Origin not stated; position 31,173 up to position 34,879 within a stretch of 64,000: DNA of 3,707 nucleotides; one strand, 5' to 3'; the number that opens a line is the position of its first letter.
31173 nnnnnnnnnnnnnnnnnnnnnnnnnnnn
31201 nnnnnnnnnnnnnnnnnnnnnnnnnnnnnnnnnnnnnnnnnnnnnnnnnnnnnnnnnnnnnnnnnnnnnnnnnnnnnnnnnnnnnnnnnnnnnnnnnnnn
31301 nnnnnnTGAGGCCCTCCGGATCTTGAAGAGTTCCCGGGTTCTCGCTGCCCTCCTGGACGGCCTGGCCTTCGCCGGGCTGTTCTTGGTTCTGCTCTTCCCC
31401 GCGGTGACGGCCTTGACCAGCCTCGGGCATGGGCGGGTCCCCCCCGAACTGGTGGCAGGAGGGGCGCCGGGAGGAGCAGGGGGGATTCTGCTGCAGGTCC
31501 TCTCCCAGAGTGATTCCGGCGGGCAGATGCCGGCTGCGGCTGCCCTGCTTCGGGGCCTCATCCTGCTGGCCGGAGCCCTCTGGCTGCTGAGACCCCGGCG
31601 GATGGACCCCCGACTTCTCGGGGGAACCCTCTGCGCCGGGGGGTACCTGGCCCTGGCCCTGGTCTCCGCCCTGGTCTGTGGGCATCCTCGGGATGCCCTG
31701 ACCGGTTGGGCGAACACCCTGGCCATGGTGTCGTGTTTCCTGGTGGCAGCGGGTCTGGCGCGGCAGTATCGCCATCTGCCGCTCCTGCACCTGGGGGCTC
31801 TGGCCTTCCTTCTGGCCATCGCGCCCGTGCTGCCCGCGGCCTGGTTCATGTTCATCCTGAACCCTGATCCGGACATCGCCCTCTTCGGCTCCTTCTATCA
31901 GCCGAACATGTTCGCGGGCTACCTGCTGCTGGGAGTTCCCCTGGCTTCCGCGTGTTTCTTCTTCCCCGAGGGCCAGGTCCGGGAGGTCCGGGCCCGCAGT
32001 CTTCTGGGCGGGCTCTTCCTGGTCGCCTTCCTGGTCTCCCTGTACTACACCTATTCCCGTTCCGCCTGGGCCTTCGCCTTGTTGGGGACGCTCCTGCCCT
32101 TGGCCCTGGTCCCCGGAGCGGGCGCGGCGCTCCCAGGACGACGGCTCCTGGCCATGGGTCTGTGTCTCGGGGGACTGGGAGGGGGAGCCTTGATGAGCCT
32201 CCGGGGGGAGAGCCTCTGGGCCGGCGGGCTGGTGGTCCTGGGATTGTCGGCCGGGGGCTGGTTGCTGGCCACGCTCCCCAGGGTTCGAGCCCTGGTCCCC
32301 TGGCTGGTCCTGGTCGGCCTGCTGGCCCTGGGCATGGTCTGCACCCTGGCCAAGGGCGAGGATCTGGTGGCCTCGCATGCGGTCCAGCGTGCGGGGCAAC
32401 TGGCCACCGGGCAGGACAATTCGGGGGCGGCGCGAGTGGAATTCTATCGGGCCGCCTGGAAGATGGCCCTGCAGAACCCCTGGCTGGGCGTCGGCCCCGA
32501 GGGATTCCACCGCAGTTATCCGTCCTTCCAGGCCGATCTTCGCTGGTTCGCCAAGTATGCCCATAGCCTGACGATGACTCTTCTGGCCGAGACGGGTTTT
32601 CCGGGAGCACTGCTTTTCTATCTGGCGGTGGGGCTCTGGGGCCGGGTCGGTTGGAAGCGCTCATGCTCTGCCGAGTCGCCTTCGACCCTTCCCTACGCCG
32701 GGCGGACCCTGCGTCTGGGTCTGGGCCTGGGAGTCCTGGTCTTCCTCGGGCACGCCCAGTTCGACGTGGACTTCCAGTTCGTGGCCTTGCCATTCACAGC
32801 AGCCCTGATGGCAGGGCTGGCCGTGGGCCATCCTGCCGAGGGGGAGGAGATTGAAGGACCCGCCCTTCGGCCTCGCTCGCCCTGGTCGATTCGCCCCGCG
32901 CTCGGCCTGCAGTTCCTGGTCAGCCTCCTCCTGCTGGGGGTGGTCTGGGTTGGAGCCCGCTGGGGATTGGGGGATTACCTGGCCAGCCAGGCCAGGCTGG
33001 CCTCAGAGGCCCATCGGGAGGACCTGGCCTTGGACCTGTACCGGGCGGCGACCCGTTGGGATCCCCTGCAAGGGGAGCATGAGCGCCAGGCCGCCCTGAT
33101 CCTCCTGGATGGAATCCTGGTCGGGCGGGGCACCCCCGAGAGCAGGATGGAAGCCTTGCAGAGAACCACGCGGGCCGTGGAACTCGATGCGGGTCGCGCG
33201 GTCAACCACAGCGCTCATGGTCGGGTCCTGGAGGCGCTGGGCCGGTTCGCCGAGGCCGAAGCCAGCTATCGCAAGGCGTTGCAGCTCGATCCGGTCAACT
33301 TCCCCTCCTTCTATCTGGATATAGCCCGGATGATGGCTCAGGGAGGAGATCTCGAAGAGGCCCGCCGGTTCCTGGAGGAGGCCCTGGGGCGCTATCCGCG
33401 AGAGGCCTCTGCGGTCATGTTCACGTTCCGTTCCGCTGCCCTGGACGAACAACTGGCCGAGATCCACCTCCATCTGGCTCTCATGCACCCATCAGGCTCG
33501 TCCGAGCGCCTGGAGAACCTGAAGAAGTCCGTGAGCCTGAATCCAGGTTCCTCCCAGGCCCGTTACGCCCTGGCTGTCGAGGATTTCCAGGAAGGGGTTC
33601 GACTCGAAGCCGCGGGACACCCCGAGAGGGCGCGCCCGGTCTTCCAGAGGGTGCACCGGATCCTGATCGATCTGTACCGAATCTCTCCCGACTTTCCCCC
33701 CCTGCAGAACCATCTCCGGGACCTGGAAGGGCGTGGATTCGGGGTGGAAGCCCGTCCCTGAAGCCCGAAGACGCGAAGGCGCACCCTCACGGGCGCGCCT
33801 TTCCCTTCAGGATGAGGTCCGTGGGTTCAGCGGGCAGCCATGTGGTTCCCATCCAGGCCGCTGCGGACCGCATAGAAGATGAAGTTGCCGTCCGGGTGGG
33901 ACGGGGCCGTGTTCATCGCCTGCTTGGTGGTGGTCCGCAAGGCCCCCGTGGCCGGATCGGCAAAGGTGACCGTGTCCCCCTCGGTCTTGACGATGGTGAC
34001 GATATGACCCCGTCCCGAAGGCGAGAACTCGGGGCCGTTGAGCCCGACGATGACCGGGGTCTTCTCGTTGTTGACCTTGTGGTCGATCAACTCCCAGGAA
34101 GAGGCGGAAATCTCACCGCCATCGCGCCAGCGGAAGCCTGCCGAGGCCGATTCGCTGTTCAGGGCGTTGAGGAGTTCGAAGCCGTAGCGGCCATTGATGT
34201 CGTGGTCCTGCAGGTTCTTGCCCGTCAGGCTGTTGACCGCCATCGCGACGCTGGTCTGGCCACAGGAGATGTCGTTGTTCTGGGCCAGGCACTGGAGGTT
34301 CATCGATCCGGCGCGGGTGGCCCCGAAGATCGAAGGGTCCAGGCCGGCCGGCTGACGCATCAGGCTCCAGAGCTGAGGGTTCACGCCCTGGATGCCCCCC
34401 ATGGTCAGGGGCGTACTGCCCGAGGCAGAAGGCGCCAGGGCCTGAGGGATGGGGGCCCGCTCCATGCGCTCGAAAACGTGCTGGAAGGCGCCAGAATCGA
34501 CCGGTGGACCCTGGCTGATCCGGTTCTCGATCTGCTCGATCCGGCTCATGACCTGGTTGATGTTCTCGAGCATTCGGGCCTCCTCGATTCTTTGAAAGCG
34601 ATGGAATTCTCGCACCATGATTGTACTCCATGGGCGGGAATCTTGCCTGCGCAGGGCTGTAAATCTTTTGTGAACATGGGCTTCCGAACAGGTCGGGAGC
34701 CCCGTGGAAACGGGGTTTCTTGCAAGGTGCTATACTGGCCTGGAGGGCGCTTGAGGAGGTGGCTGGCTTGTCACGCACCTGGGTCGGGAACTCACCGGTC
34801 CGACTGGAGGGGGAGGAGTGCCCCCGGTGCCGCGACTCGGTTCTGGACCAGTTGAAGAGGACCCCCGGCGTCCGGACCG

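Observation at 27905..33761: Roadblock - CheY - GAF/PAS kinase - TPR::roadblock - O-antigen-ligase::TPR operon with no GTPase: a pilus-proximal polarity or conservon-like module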

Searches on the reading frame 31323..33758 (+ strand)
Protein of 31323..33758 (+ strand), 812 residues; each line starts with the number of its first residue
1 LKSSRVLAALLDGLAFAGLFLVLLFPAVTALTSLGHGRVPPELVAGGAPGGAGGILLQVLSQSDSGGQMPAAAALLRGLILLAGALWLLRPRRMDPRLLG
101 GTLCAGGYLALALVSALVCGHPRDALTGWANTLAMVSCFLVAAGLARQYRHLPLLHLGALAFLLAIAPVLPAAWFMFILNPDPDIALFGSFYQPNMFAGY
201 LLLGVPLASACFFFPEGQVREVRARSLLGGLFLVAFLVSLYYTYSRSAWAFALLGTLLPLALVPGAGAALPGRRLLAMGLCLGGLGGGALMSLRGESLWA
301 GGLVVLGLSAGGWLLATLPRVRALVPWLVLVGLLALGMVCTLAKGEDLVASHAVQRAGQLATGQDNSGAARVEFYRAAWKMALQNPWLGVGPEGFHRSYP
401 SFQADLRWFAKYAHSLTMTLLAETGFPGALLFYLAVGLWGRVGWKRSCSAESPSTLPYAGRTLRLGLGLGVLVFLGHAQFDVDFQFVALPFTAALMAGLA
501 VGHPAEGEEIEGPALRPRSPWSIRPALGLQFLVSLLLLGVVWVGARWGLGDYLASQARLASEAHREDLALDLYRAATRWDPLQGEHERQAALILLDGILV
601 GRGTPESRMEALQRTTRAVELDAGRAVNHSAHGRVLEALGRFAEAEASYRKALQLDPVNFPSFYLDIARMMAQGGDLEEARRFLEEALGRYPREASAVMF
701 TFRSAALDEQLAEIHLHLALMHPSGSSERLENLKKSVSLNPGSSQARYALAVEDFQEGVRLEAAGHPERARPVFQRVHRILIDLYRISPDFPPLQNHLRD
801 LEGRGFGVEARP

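Call 6: search_protein_families(library=pfam, proteins=[window:31323-33758:+], max_evalue=0.1)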
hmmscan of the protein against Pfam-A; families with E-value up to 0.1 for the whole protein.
window:31323-33758:+ (812 aa): 17 families
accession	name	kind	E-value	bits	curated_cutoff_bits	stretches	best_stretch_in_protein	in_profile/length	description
PF04932.20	Wzy_C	-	1e-17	64.7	31.7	1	302-433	18-149/149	O-Antigen ligase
PF07719.23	TPR_2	-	5.3e-12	45.3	27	1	633-657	8-32/34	Tetratricopeptide repeat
PF13181.12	TPR_8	-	2.1e-09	37.2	25.7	1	632-658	7-33/34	Tetratricopeptide repeat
PF13428.12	TPR_14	-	1.7e-08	34.8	23.5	2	663-697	3-37/44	Tetratricopeptide repeat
PF00515.34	TPR_1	-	1e-07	31.9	27.8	1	633-657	8-32/34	Tetratricopeptide repeat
PF14559.12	TPR_19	-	1.2e-07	32.4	25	1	638-694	3-58/68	Tetratricopeptide repeat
PF13432.12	TPR_16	-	2e-06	28.5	32.7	1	631-693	2-63/65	Tetratricopeptide repeat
PF13424.12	TPR_12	-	3.2e-06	27.7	30.1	1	610-655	28-74/77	Tetratricopeptide repeat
PF13414.12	TPR_11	-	6.8e-06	26.1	26.8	1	633-660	1-28/42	TPR repeat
PF13174.12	TPR_6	-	8.3e-05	23.4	26.3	0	665-692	4-31/33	Tetratricopeptide repeat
PF13431.12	TPR_17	-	0.00014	22.3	24.4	0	649-681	2-33/34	Tetratricopeptide repeat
PF13374.12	TPR_10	-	0.00015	22.1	27.5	0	664-690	5-31/42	Tetratricopeptide repeat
PF23914.1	TPR_CcmH_CycH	-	0.00059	20.2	42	1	633-706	57-132/158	Cytochrome c-type biogenesis protein H TPR domain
PF07721.20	TPR_4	-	0.0057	17.6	27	0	668-686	8-26/26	Tetratricopeptide repeat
PF24575.1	TPR_Slam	-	0.022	15.6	35.2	0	629-682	50-102/104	Surface lipoprotein assembly modifier, N-terminal TPR repeats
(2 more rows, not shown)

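Call 33: search_protein_families(library=ncbifam, proteins=[window:31323-33758:+], max_evalue=0.01)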
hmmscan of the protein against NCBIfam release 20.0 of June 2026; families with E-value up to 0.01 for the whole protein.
window:31323-33758:+ (812 aa): 10 families
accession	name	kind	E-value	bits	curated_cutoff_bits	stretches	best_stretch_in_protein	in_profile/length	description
TIGR00947.1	2A73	equivalog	2.5e-14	53.2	366.4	2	312-453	237-378/425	IctB family putative bicarbonate transporter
TIGR03097.1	PEP_O_lig_1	hypoth_equivalog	9.3e-09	34.6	188.1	1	333-492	236-402/408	putative O-glycosylation ligase, exosortase A system-associated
TIGR02917.1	PEP_TPR_lipo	equivalog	9.2e-07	27.1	312.2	1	594-700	95-198/899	XrtA/PEP-CTERM system TPR-repeat protein PrsT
NF033762.1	social_mot_Tgl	equivalog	4.4e-06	26.2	225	1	584-688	24-127/252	social motility TPR repeat lipoprotein Tgl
TIGR02521.1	type_IV_pilW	equivalog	3.6e-05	23.4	154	1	610-659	49-98/234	type IV pilus biogenesis/stability protein PilW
NF002725.1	PRK02603.1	equivalog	0.0024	17.9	143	0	712-797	72-160/173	photosystem I assembly protein Ycf3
NF040959.1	MamA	equivalog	0.0038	16.7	200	0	649-699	25-75/204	magnetosome protein MamA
NF008757.0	PRK11788.1-5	equivalog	0.0053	16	363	1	608-702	196-290/388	lipopolysaccharide assembly protein LapB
TIGR04510.1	mod_pep_cyc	subfamily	0.0083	14.7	400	0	620-688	395-459/814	putative peptide modification system cyclase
TIGR02552.1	LcrH_SycD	equivalog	0.0089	15.7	104.8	0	632-689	58-114/136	SycD/LcrH family type III secretion system chaperone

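Call 46: search_solved_structures(query=window:31323-33758:+, max_evalue=1)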
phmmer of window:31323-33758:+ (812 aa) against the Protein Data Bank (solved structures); distinct sequences matched with E-value up to 1: 61 (the best 60 are shown).
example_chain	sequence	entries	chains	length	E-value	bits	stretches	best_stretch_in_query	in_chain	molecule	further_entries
9qhb_A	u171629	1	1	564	8.9e-19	70.4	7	609-697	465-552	Engineered tetratricopeptide repeat protein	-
7ntf_A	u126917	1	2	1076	2.2e-15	59.2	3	610-671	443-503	Isoform 1 of UDP-N-acetylglucosamine--peptide N-acetylglucosaminyltransferase 110 kDa subu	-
7yeh_B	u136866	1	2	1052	7.4e-15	57.4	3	610-671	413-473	UDP-N-acetylglucosamine--peptide N-acetylglucosaminyltransferase 110 kDa subunit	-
7yea_A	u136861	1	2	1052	1.1e-14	56.9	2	610-671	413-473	UDP-N-acetylglucosamine--peptide N-acetylglucosaminyltransferase 110 kDa subunit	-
1w3b_A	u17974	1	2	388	4e-12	48.4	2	611-696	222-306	UDP-N-ACETYLGLUCOSAMINE--PEPTIDE N-ACETYLGLUCOSAMINYLTRANSFERASE 110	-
6eou_A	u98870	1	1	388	1.3e-11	46.6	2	612-688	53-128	UDP-N-acetylglucosamine--peptide N-acetylglucosaminyltransferase 110 kDa subunit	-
8bu0_A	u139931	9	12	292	2.3e-11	45.9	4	610-697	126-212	Consensus tetratricopeptide repeat protein | Crystal structure of an 8-repeat consensus TPR superhelix with Zinc. | Monomer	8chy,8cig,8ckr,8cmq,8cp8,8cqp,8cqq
9qhc_A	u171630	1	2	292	2.8e-10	42.3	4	610-697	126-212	Engineered tetratricopeptide repeat protein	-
6b85_J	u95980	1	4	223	3e-10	42.2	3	611-697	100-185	TMHC4_R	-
8far_A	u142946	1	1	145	1.1e-08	36.9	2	612-698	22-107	I432-1-CC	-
11kc_A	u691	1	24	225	1.3e-08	36.8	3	611-694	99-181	Designed nanoparticle O43-TM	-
8cus_A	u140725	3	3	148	1.9e-08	36.2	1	611-698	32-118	I432-1(NaCl) Chain A | I432-1(Imd) Chain A | I432-1-X3 Chain A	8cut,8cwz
8fwd_1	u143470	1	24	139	3.1e-07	32.2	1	612-697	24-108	O43-rpxdoc-EK1_B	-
7obi_A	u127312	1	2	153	4.6e-06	28.3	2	610-698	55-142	CTPR-rv4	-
5lvv_A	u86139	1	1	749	6.5e-06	27.8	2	610-671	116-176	UDP-N-acetylglucosamine--peptide N-acetylglucosaminyltransferase 110 kDa subunit,UDP-N-ace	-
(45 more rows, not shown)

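Call 55: find_homologous_proteins(query=window:31323-33758:+, max_evalue=1e-10)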
Query window:31323-33758:+ (812 aa): 10 proteins with E <= 1e-10 among 8000 candidates.
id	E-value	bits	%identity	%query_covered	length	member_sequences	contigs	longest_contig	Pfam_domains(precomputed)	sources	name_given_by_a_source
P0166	0.0e+0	1786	100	100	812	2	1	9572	PF14559.13,PF13414.13,PF00515.35,PF13432.13,PF13428.13,PF13181.13,PF07719.24,PF04932.21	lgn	-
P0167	0.0e+0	1253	72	100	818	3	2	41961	PF14559.13,PF13431.13,PF13414.13,PF00515.35,PF13424.13,PF13428.13,PF13181.13,PF07719.24,PF04932.21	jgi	-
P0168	0.0e+0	1250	71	99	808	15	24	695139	PF00515.35,PF13424.13,PF13432.13,PF13181.13,PF07719.24,PF04932.21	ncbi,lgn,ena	-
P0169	0.0e+0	1150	70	97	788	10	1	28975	PF14559.13,PF13414.13,PF00515.35,PF13424.13,PF13432.13,PF13428.13,PF13181.13,PF07719.24,PF04932.21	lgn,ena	-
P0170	3.3e-248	844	55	97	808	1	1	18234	PF14559.13,PF13424.13,PF13428.13,PF07719.24,PF04932.21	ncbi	-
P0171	1.9e-247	842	54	97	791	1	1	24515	PF13424.13,PF04932.21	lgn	-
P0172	8.2e-245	833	53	99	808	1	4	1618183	PF14559.13,PF13424.13,PF13428.13,PF07719.24,PF04932.21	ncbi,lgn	-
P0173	6.7e-243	827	54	97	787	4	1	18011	PF14559.13,PF13424.13,PF13432.13,PF13428.13,PF07719.24,PF04932.21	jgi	-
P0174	3.7e-241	821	58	57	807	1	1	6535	PF14559.13,PF00515.35,PF13432.13,PF13181.13,PF07719.24,PF04932.21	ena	-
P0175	6.2e-226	771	49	97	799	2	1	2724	PF13424.13,PF13181.13,PF07719.24,PF13374.13,PF04932.21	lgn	-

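Call 73: predict_structure(alignment_id=A5)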
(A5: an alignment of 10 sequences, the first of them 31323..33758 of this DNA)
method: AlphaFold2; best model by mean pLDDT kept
length: 812 residues; sequences in the alignment: 10
mean_pLDDT: 78.0   pTM: 0.78
mean pLDDT of the five models: 78.0, 77.9, 74.6, 65.3, 60.7
residues with pLDDT >= 90: 155; 70-90: 463; 50-70: 128; < 50: 66
segments of 3 or more residues with pLDDT < 50: 37-47, 180-192, 346-349, 352-354, 356-358, 400-412, 515-517, 809-812
pLDDT, mean of each block of 10 residues (from residue 1): 62 82 75 54 47 71 62 85 87 81 94 83 79 92 88 85 75 56 41 64 91 84 86 84 70 89 66 86 86 84 92 83 83 80 54 49 55 74 84 61 46 69 89 95 86 78 91 86 69 92 80 52 64 89 86 82 82 90 88 87 86 92 82 91 90 73 83 84 82 54 63 87 85 88 86 89 86 89 83 85 70 36
secondary structure, 60 per line:
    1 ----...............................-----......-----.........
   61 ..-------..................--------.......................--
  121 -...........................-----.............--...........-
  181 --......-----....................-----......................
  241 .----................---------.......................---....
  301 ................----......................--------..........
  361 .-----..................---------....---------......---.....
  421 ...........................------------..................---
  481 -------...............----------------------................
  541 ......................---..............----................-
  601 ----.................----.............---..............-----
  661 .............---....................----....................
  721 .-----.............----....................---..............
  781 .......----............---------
elements in order (helices of 4 or more, strands of 3 or more residues): H5-35 H41-46 H52-62 H70-87 H96-118 H122-148 H154-166 H169-179 H183-188 H194-213 H219-241 H246-261 H271-293 H297-316 H321-342 H351-361 H367-384 H394-397 H407-412 H416-447 H460-477 H488-502 H525-562 H566-579 H584-599 H605-621 H626-638 H642-655 H661-673 H677-696 H701-721 H727-739 H744-763 H767-787 H792-803

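Call 75: fold_search(model_id=the predicted structure, library=pdb)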
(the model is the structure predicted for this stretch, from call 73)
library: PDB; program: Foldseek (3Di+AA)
matches with E <= 10: 1360; with E <= 0.001: 211
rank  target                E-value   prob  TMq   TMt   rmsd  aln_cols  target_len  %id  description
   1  1w3b_B                1.6e-07  1.00  0.19  0.37  13.3       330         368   18  The superhelical TPR domain of O-linked GlcNAc transferase reveals structural similarities to importin alpha. (released 2004-09-09)
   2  9qhc_A                4.8e-07  1.00  0.23  0.58   6.8       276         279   18  Crystal structure of 8-repeat CTPR protein with eliminated coordination sites (released 2025-10-22)
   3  1w3b_A                7.4e-07  1.00  0.20  0.37  11.0       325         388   17  The superhelical TPR domain of O-linked GlcNAc transferase reveals structural similarities to importin alpha. (released 2004-09-09)
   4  9qhb                  1.0e-06  1.00  0.21  0.53   9.6       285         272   18  Crystal structure of 16-repeat CTPR protein with eliminated coordination sites (released 2025-10-22)
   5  9qhc_B                1.6e-06  1.00  0.22  0.56   7.0       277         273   18  Crystal structure of 8-repeat CTPR protein with eliminated coordination sites (released 2025-10-22)
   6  8chy                  2.0e-06  1.00  0.21  0.53  10.3       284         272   19  Crystal structure of an 8-repeat consensus TPR superhelix with Zinc. (released 2024-02-21)
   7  6eou                  2.6e-06  1.00  0.22  0.49   9.1       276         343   19  O-GlcNAc transferase TPR domain with the intellectual disability associated mutation L254F (released 2018-05-09)
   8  7ntf_B                3.8e-06  1.00  0.21  0.20   8.7       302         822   18  Cryo-EM structure of unliganded O-GlcNAc transferase (released 2021-11-17)
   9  7yea_A                3.9e-06  1.00  0.15  0.12  13.3       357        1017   17  Human O-GlcNAc transferase Dimer (released 2023-07-12)
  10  7ntf_A                5.0e-06  1.00  0.19  0.17  12.2       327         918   17  Cryo-EM structure of unliganded O-GlcNAc transferase (released 2021-11-17)
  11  7y4i_A                5.4e-06  1.00  0.16  0.16  11.8       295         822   18  Crystal structure of SPINDLY in complex with GDP (released 2022-12-07)
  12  9rtt_Q                6.5e-06  1.00  0.27  0.25  34.7       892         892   12  Activated Elongation Complex with IWS1 and ELOF1 (released 2025-09-03)
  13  4buj_F                6.8e-06  1.00  0.20  0.13  35.4       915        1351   11  Crystal structure of the S. cerevisiae Ski2-3-8 complex (released 2013-08-28)
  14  5dse_C                7.0e-06  1.00  0.25  0.29  25.0       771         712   13  Crystal Structure of the TTC7B/Hyccin Complex (released 2015-12-02)
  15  8fgw_D                8.2e-06  1.00  0.19  0.14  33.8      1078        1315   12  Human IFT-A complex structures provide molecular insights into ciliary transport (released 2023-02-22)
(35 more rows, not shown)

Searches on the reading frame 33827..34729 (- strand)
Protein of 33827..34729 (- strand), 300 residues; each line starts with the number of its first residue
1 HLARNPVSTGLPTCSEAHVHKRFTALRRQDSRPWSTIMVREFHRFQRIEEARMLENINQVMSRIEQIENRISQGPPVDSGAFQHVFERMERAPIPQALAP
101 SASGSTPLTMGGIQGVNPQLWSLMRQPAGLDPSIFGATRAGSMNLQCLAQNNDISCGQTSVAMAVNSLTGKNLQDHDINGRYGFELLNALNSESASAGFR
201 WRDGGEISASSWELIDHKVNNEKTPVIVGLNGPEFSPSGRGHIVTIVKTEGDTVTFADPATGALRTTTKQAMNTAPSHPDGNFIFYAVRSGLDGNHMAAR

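Call 9: search_protein_families(library=pfam, proteins=[window:33827-34729:-], max_evalue=0.001)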
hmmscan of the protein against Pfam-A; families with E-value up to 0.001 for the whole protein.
window:33827-34729:- (300 aa): 1 family
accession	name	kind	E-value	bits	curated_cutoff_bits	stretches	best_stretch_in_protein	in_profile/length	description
PF13529.12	Peptidase_C39_2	-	3.8e-05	24.7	24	0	146-260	4-143/143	Peptidase_C39 like family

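Call 33: search_protein_families(library=ncbifam, proteins=[window:33827-34618:-], max_evalue=0.01)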
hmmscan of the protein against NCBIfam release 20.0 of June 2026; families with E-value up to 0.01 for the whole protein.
window:33827-34618:- (263 aa): 0 families
